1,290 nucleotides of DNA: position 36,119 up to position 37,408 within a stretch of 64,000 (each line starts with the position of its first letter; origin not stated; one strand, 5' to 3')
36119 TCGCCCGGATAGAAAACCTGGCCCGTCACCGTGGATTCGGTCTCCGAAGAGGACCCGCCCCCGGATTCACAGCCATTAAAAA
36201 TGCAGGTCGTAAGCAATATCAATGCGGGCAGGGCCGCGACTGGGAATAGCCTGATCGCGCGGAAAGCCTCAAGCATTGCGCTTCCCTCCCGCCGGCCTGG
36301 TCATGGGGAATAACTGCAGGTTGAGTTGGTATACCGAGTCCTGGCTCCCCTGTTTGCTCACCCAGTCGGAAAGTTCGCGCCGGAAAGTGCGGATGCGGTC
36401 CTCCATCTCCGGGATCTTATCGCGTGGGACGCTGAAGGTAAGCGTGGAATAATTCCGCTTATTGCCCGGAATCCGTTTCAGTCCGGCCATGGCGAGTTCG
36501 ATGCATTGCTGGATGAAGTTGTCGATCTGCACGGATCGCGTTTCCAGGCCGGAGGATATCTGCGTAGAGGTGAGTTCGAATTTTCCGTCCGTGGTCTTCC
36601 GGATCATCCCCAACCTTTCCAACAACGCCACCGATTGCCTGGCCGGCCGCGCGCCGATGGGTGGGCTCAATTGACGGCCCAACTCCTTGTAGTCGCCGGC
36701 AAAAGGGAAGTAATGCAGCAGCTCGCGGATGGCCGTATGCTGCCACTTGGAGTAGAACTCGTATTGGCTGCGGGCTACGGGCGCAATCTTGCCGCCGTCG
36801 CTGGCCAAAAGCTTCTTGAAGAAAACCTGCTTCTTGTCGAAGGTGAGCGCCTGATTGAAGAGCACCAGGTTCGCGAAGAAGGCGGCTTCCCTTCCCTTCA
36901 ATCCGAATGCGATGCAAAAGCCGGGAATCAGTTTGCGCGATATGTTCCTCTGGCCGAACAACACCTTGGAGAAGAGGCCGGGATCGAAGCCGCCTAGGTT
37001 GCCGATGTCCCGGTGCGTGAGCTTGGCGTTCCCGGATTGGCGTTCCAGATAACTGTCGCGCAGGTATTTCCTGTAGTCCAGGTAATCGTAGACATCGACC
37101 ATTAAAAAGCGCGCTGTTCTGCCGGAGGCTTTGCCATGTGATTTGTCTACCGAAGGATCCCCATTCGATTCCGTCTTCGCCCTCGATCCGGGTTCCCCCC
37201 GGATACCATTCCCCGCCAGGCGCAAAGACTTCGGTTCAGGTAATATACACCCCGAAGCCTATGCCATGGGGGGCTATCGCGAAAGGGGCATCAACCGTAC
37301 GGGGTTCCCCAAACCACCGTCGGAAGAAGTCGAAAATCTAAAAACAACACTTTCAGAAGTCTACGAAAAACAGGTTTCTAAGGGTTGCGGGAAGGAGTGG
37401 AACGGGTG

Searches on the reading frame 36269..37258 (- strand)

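Call 9: search_protein_families(library=pfam, proteins=[window:36269-37258:-], max_evalue=0.001)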
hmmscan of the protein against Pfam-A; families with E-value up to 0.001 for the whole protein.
window:36269-37258:- (329 aa): 1 family
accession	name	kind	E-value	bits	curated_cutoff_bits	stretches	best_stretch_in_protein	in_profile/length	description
PF14394.12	DUF4423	-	2.5e-33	115.7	30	1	160-319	9-165/165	Domain of unknown function (DUF4423)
